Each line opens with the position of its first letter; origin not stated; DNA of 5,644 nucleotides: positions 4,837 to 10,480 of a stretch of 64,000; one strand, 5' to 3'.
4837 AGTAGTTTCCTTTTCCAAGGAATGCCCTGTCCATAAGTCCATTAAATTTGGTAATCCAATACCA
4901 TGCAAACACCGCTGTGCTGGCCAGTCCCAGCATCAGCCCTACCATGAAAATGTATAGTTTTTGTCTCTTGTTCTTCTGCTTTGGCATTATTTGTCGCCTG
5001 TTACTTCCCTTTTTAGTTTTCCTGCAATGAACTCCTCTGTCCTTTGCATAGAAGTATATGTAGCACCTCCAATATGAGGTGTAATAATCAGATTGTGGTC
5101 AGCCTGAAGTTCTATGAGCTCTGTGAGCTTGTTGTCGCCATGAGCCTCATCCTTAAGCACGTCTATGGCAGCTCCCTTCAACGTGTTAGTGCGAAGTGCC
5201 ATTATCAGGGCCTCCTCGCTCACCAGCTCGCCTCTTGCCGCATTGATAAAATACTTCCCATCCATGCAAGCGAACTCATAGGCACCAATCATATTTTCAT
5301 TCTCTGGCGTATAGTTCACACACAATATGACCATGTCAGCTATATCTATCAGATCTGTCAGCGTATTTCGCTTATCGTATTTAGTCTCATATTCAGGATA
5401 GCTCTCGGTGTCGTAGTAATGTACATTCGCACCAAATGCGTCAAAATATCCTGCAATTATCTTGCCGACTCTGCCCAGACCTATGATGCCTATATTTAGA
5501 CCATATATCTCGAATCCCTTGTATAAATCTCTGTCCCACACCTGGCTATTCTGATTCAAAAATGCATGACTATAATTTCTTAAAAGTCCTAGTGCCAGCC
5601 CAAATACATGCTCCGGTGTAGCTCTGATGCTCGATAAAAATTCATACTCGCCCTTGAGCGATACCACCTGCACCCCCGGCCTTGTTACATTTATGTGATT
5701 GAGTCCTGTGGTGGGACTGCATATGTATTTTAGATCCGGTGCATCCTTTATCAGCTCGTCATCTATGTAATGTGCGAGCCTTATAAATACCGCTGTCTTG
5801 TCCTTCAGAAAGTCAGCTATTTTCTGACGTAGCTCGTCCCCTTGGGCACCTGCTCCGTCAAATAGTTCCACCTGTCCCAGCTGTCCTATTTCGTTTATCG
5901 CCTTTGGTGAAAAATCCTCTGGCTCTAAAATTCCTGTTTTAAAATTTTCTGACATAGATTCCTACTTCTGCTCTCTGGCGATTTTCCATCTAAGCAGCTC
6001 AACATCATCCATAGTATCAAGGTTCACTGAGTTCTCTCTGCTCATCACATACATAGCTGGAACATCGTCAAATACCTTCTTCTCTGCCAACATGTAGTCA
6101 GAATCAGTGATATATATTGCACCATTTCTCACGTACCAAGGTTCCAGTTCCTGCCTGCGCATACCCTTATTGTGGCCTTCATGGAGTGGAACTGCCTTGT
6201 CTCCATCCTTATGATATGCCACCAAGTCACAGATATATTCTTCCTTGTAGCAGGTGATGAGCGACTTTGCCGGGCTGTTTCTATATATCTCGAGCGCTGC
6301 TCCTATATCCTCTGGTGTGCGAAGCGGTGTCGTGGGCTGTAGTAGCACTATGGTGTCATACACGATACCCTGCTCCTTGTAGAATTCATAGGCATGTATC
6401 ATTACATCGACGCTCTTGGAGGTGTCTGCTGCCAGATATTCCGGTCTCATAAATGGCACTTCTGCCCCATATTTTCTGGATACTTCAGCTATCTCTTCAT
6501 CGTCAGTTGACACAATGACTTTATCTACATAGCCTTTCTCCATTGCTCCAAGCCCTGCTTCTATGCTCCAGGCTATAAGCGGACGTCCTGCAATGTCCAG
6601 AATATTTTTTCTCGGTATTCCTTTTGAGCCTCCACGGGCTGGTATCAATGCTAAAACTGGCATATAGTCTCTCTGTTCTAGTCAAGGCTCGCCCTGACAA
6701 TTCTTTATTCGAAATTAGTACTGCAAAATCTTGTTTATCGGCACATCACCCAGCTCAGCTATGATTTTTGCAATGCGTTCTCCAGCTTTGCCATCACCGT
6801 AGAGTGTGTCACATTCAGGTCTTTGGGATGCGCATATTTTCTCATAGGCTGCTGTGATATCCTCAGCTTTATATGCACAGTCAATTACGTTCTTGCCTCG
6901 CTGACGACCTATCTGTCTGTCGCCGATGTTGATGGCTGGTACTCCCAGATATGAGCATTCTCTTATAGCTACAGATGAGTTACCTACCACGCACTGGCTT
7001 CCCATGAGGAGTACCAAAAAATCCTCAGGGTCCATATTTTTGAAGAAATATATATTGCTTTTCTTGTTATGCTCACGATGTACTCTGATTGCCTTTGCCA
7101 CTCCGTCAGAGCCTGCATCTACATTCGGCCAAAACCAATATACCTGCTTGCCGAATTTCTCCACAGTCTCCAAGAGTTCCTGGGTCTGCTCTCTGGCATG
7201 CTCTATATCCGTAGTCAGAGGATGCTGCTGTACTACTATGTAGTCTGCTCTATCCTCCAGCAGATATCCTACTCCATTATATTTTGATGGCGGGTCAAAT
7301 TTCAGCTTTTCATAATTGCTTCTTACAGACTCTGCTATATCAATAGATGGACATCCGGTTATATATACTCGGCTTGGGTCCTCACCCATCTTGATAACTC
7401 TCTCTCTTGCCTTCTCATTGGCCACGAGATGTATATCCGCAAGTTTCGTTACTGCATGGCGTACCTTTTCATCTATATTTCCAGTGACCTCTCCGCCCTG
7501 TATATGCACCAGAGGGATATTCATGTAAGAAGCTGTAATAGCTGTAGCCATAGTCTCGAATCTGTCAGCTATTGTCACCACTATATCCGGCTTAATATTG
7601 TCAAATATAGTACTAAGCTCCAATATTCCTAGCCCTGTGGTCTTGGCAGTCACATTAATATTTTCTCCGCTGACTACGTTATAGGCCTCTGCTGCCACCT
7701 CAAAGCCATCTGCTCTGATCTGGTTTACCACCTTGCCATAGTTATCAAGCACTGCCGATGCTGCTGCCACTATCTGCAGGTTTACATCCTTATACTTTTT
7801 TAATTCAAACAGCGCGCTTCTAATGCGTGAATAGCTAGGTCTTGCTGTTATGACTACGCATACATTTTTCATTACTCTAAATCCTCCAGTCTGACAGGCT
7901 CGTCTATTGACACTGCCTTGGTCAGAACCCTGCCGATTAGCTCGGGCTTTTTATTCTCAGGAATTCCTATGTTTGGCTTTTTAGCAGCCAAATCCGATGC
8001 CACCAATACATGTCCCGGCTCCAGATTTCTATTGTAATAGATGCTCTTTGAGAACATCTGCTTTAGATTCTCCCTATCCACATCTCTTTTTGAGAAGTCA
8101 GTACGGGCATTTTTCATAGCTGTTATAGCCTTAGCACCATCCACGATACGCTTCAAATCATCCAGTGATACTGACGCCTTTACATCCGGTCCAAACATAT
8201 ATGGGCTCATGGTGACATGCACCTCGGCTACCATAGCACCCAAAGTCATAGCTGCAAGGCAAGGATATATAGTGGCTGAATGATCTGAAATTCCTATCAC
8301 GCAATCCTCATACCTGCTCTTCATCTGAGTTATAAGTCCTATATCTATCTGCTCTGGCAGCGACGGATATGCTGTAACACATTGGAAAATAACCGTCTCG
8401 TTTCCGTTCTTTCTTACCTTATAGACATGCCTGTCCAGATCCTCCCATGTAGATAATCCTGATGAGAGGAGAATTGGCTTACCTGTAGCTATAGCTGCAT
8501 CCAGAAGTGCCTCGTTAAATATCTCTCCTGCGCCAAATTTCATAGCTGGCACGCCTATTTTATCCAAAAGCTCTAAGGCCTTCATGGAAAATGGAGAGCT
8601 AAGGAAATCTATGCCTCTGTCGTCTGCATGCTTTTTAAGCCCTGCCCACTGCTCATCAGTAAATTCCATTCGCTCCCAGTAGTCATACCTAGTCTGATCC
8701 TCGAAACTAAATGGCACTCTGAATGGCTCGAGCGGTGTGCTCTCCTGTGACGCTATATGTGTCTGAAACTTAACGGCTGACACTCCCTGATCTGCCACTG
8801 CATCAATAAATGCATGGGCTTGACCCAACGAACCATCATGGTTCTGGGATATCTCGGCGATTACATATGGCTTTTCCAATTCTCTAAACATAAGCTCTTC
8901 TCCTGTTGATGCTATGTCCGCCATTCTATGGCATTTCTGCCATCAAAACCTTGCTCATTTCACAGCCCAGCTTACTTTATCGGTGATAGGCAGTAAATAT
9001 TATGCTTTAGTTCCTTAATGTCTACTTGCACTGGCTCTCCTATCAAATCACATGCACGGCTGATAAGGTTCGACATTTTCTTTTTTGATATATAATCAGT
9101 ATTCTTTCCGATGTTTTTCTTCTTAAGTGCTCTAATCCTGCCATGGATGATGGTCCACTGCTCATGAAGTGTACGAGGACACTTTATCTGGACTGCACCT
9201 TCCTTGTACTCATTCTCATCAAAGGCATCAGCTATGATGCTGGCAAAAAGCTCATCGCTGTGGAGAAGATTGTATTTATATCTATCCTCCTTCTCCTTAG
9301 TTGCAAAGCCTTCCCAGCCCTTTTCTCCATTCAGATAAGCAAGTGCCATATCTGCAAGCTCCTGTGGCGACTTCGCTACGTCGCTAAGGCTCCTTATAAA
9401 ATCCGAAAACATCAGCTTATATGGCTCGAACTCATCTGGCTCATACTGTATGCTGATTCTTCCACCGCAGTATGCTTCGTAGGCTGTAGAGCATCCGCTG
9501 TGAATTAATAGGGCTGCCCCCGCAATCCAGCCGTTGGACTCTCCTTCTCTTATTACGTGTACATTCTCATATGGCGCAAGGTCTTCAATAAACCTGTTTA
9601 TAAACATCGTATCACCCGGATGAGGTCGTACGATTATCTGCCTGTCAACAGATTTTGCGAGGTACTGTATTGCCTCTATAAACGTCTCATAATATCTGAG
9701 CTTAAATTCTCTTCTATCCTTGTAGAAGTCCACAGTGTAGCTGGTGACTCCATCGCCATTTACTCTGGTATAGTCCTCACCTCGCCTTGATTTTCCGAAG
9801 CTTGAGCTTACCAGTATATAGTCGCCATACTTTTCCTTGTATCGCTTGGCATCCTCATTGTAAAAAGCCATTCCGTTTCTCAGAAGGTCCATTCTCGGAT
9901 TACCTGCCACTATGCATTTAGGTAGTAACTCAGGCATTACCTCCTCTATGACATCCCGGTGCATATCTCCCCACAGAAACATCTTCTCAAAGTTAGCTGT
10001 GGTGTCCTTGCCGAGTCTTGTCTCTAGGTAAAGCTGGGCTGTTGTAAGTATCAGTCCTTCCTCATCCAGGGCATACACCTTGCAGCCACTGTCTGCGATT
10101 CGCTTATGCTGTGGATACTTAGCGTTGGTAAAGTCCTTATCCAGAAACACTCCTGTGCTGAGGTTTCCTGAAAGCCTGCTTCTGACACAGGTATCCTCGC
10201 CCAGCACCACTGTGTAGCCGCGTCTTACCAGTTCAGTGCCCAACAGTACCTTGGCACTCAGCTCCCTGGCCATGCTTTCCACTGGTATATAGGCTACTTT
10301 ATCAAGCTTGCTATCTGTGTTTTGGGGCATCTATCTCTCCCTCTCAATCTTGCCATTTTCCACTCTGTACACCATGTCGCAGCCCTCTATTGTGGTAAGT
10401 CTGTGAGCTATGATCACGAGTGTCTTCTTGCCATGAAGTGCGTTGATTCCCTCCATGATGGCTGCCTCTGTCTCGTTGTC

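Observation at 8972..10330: Orphan 452-aa protein beside neuB carries the two short motifs of GT-B bacterial sialyltransferases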

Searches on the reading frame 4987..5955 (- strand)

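Call 4: search_protein_families(library=pfam, proteins=[window:4987-5955:-], max_evalue=0.01)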
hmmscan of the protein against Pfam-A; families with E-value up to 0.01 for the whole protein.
window:4987-5955:- (322 aa): 5 families
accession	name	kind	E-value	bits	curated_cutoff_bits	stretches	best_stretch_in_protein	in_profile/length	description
PF02826.25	2-Hacid_dh_C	-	2.8e-40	138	25.1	1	118-296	1-178/178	D-isomer specific 2-hydroxyacid dehydrogenase, NAD binding domain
PF00389.36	2-Hacid_dh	-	1.5e-07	31.6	24.6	1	16-101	8-91/134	D-isomer specific 2-hydroxyacid dehydrogenase, catalytic domain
PF03446.21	NAD_binding_2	-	0.0015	19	21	1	154-237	1-90/161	NAD binding domain of 6-phosphogluconate dehydrogenase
PF03807.23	F420_oxidored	-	0.0027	18.7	21.6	1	155-215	2-69/94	NADP oxidoreductase coenzyme F420-dependent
PF13241.12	NAD_binding_7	-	0.0094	17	22.1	0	152-224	7-80/104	Putative NAD(P)-binding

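Call 5: search_protein_families(library=ncbifam, proteins=[window:4987-5955:-], max_evalue=0.01)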
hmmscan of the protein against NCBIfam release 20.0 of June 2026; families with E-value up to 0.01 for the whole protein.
window:4987-5955:- (322 aa): 23 families
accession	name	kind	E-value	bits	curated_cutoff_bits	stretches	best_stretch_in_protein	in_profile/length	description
TIGR01327.1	PGDH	equivalog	5.7e-44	150.8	454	1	16-317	9-300/525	phosphoglycerate dehydrogenase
NF008759.0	PRK11790.1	equivalog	1.3e-41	142.6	404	1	10-315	15-314/410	phosphoglycerate dehydrogenase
NF009714.1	PRK13243.1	equivalog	4e-34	118.4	455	1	16-314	12-309/332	glyoxylate reductase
NF006263.0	PRK08410.1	equivalog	6.7e-31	107.8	389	1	8-314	4-303/311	D-2-hydroxyacid dehydrogenase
NF005069.0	PRK06487.1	equivalog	2.7e-30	105.5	448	1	43-311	39-304/320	2-hydroxyacid dehydrogenase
NF041369.1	Dhydh_Halo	equivalog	3.1e-30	105.5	400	1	112-321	91-298/305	D-2-hydroxyacid dehydrogenase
NF005750.0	PRK07574.1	equivalog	2.1e-26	92.9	329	1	61-308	101-347/386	NAD-dependent formate dehydrogenase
NF005387.0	PRK06932.1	equivalog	7.9e-26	90.8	492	1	55-304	46-296/314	2-hydroxyacid dehydrogenase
NF000492.1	vanH_gen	exception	1.3e-23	83.6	540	1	74-301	66-294/312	D-lactate dehydrogenase VanH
NF011938.0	PRK15409.1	equivalog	1.2e-21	77.1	492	1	62-301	54-292/324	glyoxylate/hydroxypyruvate reductase GhrB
NF006374.0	PRK08605.1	subfamily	8.1e-20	71.1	356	1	115-301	108-303/332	D-lactate dehydrogenase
NF000151.1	vanH-Ac1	exception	2.2e-17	63.4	750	1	75-300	103-330/351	D-lactate dehydrogenase VanH-Ac1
NF000004.1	vanH-D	exception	9.6e-17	61.1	550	1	74-271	72-262/323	D-lactate dehydrogenase VanH-D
NF000128.1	vanH-Sc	exception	1.1e-16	60.8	650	1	75-297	87-310/337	D-lactate dehydrogenase VanH-Sc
NF005027.0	PRK06436.1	equivalog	5.5e-16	58.6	261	1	75-298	50-259/303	2-hydroxyacid dehydrogenase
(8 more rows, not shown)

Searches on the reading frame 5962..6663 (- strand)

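Call 4: search_protein_families(library=pfam, proteins=[window:5962-6663:-], max_evalue=0.01)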
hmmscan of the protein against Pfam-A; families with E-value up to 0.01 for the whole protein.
window:5962-6663:- (233 aa): 2 families
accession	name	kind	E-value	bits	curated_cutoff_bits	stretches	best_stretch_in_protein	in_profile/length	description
PF02348.25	CTP_transf_3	-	3.7e-24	86.2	22.6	1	5-140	2-127/217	Cytidylyltransferase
PF12804.13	NTP_transf_3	-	0.001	19.7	27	1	18-152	15-135/160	MobA-like NTP transferase domain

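Call 5: search_protein_families(library=ncbifam, proteins=[window:5962-6663:-], max_evalue=0.01)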
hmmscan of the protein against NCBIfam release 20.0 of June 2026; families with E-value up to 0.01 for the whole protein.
window:5962-6663:- (233 aa): 7 families
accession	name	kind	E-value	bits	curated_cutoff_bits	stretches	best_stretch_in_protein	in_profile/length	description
TIGR03584.1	PseF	equivalog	1.9e-46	158.5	205.7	1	4-227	1-219/222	pseudaminic acid cytidylyltransferase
NF003952.0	PRK05450.1-5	subfamily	1.4e-15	57.1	193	1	3-141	3-130/250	3-deoxy-manno-octulosonate cytidylyltransferase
NF009905.0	PRK13368.1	subfamily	7.4e-15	54.9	255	1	2-140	2-127/243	3-deoxy-manno-octulosonate cytidylyltransferase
NF003950.0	PRK05450.1-3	subfamily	1.1e-13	51.1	234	1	1-141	1-131/248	3-deoxy-manno-octulosonate cytidylyltransferase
NF003948.0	PRK05450.1-1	equivalog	8.2e-11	41.6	281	1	3-132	6-125/248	3-deoxy-manno-octulosonate cytidylyltransferase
TIGR00466.1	kdsB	equivalog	8.8e-10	38.4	155.2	1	3-76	3-72/241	3-deoxy-manno-octulosonate cytidylyltransferase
TIGR00454.1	TIGR00454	hypoth_equivalog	0.00064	19.7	174.7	0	4-54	4-50/183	TIGR00454 family protein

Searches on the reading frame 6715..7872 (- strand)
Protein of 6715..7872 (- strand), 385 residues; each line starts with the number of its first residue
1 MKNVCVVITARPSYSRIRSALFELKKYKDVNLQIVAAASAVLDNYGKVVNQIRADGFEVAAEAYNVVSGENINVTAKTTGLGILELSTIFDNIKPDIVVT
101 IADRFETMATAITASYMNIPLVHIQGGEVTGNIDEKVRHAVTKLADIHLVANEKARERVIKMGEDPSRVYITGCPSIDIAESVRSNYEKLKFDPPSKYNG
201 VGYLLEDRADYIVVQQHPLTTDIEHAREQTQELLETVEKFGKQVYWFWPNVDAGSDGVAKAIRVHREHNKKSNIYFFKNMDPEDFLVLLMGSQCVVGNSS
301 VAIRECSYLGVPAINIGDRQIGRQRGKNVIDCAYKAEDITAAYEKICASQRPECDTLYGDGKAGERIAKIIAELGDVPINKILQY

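Call 4: search_protein_families(library=pfam, proteins=[window:6715-7872:-], max_evalue=0.01)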
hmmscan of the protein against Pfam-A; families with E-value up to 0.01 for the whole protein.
window:6715-7872:- (385 aa): 2 families
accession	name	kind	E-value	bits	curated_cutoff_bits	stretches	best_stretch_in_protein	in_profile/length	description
PF02350.25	Epimerase_2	-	9.9e-69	232.2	30.6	1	23-371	2-346/347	UDP-N-acetylglucosamine 2-epimerase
PF06925.17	MGDG_synth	-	0.0097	16.4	25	0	133-175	124-168/169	Monogalactosyldiacylglycerol (MGDG) synthase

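Call 5: search_protein_families(library=ncbifam, proteins=[window:6715-7872:-], max_evalue=0.01)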
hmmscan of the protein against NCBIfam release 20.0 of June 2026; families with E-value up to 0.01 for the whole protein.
window:6715-7872:- (385 aa): 2 families
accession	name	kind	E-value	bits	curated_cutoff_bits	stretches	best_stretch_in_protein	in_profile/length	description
TIGR03568.1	NeuC_NnaA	equivalog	3.4e-107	358.5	235.9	1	2-371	1-365/365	UDP-N-acetylglucosamine 2-epimerase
TIGR00236.1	wecB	equivalog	1.7e-21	76.8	210.15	1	3-371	2-362/366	non-hydrolyzing UDP-N-acetylglucosamine 2-epimerase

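Call 68: search_solved_structures(query=window:6715-7872:-, max_evalue=1e-10)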
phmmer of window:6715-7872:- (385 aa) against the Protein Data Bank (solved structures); distinct sequences matched with E-value up to 1e-10: 8.
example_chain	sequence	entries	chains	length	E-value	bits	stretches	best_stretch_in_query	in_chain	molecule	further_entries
4zht_A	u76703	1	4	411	2.9e-68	233.7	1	3-374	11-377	Bifunctional UDP-N-acetylglucosamine 2-epimerase/N-acetylmannosamine kinase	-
5xvs_A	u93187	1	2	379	8.2e-47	163.1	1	1-355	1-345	GDP/UDP-N,N'-diacetylbacillosamine 2-epimerase (Hydrolyzing)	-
5zlr_A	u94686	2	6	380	8.3e-47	163.1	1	1-355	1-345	GDP/UDP-N,N'-diacetylbacillosamine 2-epimerase (Hydrolyzing)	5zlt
1o6c_A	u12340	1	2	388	9.7e-14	54.3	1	4-190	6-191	UDP-N-acetylglucosamine 2-epimerase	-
4fkz_A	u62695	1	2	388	9.7e-14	54.3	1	4-190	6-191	UDP-N-acetylglucosamine 2-epimerase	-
4neq_A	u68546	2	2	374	7.7e-12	48.1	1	45-371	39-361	UDP-N-acetylglucosamine 2-epimerase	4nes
8ahe_A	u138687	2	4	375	9.8e-11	44.4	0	6-187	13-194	UDP-N-acetylglucosamine 2-epimerase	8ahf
3beo_A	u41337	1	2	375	9.8e-11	44.4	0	6-187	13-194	UDP-N-acetylglucosamine 2-epimerase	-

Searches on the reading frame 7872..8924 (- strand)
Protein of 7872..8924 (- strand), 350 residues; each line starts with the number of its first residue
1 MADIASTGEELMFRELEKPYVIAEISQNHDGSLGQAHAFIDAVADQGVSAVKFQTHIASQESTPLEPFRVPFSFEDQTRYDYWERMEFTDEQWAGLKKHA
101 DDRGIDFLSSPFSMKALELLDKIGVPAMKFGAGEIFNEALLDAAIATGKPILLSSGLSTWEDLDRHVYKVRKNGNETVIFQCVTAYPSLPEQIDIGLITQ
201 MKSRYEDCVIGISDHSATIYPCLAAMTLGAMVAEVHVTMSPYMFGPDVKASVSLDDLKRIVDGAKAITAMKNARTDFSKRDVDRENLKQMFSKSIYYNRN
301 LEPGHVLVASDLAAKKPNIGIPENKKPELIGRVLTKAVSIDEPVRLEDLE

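Call 4: search_protein_families(library=pfam, proteins=[window:7872-8924:-], max_evalue=0.01)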
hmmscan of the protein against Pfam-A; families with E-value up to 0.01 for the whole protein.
window:7872-8924:- (350 aa): 2 families
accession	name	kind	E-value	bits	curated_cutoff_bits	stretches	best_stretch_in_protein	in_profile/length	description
PF03102.20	NeuB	-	2.5e-53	181.4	22.1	1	40-270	2-235/241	NeuB family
PF08666.17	SAF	-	8.2e-09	36.3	21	1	294-350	3-63/63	SAF domain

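Call 5: search_protein_families(library=ncbifam, proteins=[window:7872-8924:-], max_evalue=0.01)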
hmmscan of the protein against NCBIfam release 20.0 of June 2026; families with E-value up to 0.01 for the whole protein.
window:7872-8924:- (350 aa): 4 families
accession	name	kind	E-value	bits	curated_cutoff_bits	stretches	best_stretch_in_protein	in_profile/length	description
TIGR03569.1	NeuB_NnaB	equivalog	3.2e-72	243.4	399.65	1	20-342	2-327/329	N-acetylneuraminate synthase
TIGR03586.1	PseI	equivalog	6.7e-59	199.7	340.25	1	18-343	1-326/327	pseudaminic acid synthase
NF006421.0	PRK08673.1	subfamily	0.0023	17.2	335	1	97-272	151-334/338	3-deoxy-7-phosphoheptulonate synthase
NF009239.0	PRK12595.1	equivalog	0.0064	15.5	279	1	96-266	174-352/360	bifunctional 3-deoxy-7-phosphoheptulonate synthase/chorismate mutase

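Call 67: search_solved_structures(query=window:7872-8924:-, max_evalue=0.00001)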
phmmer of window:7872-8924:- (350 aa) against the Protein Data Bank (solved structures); distinct sequences matched with E-value up to 0.00001: 8.
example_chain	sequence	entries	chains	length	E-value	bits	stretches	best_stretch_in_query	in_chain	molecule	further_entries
4ipj_A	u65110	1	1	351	1.6e-47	165.5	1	18-335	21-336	Polysialic acid capsule biosynthesis protein SiaC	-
1xuu_A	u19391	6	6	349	4e-47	164.1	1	18-335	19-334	polysialic acid capsule biosynthesis protein SiaC | N-acetylneuraminate synthase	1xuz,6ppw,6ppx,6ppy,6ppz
4ipi_A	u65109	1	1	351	1e-46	162.7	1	18-335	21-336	Polysialic acid capsule biosynthesis protein SiaC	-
2wqp_A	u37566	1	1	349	9.8e-46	159.5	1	18-335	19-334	POLYSIALIC ACID CAPSULE BIOSYNTHESIS PROTEIN SIAC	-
8h2c_A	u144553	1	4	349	4.3e-35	124.6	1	16-346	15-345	Pseudaminic acid synthase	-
1vli_A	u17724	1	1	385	1.2e-28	103.4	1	20-269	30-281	Spore coat polysaccharide biosynthesis protein spsE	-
6ncs_A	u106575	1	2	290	1.4e-25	93.3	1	20-266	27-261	N-acetylneuraminic acid (Sialic acid) synthetase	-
3g8r_A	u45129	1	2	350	1.9e-19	73.1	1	16-350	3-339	Probable spore coat polysaccharide biosynthesis protein E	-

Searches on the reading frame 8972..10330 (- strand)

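Call 4: search_protein_families(library=pfam, proteins=[window:8972-10330:-], max_evalue=0.01)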
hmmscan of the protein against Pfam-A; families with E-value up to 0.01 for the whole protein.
window:8972-10330:- (452 aa): 0 families

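Call 5: search_protein_families(library=ncbifam, proteins=[window:8972-10330:-], max_evalue=0.01)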
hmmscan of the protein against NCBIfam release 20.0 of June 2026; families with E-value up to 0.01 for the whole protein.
window:8972-10330:- (452 aa): 2 families
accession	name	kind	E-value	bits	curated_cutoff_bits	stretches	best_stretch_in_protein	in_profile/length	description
TIGR04396.2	surf_polysacc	subfamily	1.5e-71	241.8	125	1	14-417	2-410/427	surface carbohydrate biosynthesis protein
NF046086.1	BFO_1060_trans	domain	2.3e-17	63.2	200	1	75-350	66-337/365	BFO_1060 family glycosyltransferase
